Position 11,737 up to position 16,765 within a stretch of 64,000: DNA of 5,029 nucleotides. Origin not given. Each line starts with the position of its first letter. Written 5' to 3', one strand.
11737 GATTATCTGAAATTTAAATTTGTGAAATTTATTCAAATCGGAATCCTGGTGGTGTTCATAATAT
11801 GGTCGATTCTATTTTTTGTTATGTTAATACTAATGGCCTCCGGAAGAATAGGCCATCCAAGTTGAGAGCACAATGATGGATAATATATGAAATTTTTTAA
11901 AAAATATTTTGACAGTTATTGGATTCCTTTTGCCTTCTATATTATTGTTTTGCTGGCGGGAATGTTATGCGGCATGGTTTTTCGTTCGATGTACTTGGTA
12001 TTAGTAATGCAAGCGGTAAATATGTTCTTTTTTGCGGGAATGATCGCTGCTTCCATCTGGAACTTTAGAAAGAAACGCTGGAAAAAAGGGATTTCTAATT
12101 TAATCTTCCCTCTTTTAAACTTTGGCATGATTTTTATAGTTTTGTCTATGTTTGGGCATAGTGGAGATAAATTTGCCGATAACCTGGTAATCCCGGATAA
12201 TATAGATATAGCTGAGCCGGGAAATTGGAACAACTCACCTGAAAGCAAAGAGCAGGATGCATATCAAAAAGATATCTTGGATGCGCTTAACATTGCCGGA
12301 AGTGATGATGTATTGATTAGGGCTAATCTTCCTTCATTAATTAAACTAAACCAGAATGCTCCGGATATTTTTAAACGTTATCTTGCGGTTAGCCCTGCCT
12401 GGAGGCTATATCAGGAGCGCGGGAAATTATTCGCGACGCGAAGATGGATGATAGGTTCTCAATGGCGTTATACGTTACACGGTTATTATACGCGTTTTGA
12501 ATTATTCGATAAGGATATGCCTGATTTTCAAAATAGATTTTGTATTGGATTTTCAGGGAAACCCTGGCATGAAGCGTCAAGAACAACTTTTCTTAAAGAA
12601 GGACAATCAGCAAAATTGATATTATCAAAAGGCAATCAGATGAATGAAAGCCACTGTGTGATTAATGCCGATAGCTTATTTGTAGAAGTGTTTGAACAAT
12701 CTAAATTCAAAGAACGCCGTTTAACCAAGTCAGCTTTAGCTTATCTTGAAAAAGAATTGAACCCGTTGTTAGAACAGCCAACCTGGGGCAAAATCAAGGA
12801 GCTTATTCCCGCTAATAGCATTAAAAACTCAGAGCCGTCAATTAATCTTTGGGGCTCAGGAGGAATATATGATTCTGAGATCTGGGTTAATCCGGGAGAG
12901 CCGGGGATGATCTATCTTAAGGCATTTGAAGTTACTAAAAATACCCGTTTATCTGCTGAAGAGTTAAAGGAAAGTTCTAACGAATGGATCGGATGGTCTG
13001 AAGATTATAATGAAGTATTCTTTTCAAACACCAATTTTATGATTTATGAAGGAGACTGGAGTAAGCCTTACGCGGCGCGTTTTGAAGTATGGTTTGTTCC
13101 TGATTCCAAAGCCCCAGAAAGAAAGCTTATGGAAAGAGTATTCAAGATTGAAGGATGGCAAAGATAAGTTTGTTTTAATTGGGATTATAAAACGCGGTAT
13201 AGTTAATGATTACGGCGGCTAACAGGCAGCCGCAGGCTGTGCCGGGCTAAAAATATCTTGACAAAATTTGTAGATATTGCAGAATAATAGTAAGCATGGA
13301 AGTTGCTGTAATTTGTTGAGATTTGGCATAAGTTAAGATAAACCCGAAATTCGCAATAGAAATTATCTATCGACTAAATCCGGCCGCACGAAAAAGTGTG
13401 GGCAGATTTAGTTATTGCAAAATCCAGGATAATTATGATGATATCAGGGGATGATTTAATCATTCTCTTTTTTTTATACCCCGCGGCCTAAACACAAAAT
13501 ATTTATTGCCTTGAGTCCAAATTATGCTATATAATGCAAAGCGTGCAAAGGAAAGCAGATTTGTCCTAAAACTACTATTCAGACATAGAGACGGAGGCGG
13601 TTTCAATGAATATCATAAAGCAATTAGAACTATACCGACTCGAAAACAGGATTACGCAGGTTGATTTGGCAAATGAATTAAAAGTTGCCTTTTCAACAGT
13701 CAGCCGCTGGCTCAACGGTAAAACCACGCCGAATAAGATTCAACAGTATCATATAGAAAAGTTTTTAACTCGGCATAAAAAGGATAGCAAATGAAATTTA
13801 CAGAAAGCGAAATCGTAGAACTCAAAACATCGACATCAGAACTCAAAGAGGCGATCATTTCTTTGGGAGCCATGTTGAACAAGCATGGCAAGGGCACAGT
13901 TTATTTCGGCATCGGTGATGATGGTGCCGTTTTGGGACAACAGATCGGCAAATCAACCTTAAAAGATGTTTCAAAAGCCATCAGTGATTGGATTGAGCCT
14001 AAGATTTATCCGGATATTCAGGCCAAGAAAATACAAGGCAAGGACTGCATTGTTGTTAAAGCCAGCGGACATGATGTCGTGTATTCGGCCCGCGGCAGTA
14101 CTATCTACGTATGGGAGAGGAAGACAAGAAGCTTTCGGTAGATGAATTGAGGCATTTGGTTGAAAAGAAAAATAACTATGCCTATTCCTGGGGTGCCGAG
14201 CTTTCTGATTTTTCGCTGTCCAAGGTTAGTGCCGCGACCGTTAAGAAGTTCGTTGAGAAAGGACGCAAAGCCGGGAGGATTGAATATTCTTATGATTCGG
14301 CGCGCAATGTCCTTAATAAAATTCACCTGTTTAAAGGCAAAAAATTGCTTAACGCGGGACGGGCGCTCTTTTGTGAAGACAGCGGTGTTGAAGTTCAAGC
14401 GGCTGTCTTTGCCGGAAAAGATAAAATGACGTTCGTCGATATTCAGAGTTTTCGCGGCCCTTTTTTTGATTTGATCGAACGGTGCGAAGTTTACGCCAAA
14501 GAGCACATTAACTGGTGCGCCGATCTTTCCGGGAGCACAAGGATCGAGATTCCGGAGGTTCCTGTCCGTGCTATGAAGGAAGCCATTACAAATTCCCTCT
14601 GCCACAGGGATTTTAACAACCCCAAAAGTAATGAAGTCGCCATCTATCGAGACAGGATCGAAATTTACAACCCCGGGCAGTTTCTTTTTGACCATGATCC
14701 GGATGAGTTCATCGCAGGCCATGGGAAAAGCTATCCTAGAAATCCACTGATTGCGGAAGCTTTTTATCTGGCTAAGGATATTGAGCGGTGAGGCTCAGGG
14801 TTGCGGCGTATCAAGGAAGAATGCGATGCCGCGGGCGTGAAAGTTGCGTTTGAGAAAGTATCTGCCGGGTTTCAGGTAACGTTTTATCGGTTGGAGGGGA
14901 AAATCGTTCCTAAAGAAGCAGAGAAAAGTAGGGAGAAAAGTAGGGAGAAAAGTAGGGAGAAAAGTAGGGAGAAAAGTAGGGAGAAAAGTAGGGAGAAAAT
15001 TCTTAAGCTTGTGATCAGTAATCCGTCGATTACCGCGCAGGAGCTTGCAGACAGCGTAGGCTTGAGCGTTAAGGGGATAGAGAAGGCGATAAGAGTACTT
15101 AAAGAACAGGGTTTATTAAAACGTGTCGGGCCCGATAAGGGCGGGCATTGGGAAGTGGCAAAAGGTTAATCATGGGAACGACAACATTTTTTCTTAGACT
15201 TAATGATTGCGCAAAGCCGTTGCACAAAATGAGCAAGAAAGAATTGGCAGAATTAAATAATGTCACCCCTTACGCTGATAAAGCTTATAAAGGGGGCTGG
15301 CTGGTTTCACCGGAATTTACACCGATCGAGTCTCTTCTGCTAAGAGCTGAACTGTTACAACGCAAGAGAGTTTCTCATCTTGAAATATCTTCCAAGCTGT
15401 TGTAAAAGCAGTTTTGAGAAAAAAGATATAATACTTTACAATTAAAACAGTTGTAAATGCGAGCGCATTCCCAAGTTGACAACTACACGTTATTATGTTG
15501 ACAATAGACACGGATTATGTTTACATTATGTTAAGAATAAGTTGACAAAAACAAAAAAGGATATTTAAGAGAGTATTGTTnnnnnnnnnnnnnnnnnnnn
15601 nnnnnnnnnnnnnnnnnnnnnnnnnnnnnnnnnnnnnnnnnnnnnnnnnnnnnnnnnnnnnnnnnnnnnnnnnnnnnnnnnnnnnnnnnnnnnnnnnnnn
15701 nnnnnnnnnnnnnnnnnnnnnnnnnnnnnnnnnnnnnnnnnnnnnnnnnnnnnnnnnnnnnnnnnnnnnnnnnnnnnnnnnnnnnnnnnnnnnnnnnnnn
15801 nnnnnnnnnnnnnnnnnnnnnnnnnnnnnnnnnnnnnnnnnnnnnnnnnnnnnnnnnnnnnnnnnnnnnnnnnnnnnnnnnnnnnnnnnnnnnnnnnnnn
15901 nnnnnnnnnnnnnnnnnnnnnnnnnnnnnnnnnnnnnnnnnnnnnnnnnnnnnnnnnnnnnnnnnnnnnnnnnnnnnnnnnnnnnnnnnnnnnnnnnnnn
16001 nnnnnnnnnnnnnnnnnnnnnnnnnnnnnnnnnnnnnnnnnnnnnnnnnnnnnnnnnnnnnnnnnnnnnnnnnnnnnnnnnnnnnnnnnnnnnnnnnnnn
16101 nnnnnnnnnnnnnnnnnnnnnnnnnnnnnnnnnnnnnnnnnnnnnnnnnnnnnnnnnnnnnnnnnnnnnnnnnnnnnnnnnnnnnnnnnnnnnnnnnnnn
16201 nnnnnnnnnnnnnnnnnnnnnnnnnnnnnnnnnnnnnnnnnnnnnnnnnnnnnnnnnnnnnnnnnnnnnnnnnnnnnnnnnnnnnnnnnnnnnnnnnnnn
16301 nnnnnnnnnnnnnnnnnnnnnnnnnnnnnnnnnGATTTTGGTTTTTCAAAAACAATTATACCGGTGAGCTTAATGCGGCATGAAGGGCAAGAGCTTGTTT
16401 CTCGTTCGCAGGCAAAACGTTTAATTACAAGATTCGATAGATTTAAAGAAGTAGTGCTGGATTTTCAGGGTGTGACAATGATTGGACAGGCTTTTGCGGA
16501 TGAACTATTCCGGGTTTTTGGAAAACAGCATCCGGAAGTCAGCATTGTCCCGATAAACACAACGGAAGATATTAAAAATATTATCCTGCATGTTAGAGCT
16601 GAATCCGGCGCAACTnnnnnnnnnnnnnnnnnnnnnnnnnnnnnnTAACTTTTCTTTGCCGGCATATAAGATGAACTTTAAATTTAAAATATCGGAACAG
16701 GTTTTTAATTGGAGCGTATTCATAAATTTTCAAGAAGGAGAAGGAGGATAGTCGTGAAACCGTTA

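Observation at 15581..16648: Single-polypeptide partner-switching module: HTH + RsbW-like GHKL kinase + STAS-like (DUF4325)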

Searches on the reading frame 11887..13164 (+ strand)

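Call 3: search_protein_families(library=pfam, proteins=[window:11887-13164:+], max_evalue=0.1)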
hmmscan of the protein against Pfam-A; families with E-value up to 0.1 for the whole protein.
window:11887-13164:+ (426 aa): 2 families
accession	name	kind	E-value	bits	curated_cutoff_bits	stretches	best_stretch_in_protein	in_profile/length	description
PF01757.29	Acyl_transf_3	-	0.015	14.8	31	1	5-94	142-234/326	Acyltransferase domain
PF04018.18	VCA0040-like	-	0.042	13.9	26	1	18-85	56-126/246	Undecaprenyl phosphate translocase-like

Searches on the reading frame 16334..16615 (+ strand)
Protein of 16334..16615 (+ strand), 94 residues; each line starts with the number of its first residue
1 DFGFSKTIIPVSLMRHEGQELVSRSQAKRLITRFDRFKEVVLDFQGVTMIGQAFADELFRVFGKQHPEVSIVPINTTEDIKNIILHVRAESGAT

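Call 41: search_solved_structures(query=A2, max_evalue=10, show_alignments=3)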
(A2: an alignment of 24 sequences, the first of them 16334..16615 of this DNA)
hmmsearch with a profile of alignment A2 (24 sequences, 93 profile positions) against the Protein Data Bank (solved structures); distinct sequences matched with E-value up to 10: 6.
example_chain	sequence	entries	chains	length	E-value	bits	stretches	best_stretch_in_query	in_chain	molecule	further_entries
5cwf_A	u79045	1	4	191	0.064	16.4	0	55-90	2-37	Designed helical repeat protein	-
1x2i_A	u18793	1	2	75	0.25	14.5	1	17-63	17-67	Hef helicase/nuclease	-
9z7o_A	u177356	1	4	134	0.36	14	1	34-90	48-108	Escherichia VapS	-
6scq_A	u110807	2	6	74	1.5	12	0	3-22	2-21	Cell division protein SepF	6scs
6llq_A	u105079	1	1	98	1.9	11.7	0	63-90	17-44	VAL88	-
4uos_A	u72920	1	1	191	2.8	11.2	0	28-86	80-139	DESIGNED HELICAL BUNDLE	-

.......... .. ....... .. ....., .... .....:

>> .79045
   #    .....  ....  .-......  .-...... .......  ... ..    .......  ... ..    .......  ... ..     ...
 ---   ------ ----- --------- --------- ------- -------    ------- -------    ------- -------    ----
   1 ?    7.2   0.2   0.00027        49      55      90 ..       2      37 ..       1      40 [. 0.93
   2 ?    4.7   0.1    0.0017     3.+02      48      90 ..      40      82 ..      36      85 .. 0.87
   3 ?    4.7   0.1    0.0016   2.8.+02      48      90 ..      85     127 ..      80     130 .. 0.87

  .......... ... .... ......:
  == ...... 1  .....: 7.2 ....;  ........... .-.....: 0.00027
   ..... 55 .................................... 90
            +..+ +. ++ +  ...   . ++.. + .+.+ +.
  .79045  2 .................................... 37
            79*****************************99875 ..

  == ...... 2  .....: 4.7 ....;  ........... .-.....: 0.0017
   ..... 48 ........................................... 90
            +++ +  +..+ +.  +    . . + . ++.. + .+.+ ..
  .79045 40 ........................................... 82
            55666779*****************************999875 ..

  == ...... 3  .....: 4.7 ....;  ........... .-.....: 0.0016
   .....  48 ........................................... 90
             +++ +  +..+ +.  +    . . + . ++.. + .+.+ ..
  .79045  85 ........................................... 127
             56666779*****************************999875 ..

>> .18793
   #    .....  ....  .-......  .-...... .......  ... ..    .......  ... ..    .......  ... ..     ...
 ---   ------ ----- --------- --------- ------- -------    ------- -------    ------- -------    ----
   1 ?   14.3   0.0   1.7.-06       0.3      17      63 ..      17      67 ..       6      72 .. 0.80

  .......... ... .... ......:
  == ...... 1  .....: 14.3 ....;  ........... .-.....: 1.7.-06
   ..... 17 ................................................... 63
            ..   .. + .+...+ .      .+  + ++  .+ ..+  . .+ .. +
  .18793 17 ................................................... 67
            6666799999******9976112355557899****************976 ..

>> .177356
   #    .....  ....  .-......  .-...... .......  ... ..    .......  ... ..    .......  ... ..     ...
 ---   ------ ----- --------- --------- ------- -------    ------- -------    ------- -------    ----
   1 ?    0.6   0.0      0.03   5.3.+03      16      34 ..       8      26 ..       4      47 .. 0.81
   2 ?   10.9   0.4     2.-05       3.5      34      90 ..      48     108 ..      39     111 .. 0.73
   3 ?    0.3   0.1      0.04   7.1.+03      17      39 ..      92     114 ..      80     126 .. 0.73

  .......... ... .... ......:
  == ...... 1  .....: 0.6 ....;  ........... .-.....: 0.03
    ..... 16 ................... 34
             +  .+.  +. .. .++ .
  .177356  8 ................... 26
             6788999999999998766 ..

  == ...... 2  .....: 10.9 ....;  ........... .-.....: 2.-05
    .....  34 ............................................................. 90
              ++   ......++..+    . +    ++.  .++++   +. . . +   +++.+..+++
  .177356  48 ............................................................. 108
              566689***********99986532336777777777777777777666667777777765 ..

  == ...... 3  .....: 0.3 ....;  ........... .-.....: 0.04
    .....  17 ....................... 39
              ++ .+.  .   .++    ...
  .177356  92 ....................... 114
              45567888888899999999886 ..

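Call 50: predict_structure(alignment_id=A2)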
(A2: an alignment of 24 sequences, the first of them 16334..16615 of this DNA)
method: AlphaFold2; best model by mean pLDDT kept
length: 94 residues; sequences in the alignment: 24
mean_pLDDT: 89.0   pTM: 0.80
mean pLDDT of the five models: 89.0, 88.3, 87.4, 87.1, 82.7
residues with pLDDT >= 90: 70; 70-90: 16; 50-70: 7; < 50: 1
segments of 3 or more residues with pLDDT < 50: none
pLDDT, mean of each block of 10 residues (from residue 1): 77 80 92 89 95 96 93 97 94 61
secondary structure, 60 per line:
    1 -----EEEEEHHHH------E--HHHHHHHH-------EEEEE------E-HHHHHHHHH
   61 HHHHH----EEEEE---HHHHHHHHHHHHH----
elements in order: E6-10 H11-14 H24-31 E39-43 H52-65 E70-74 H78-90
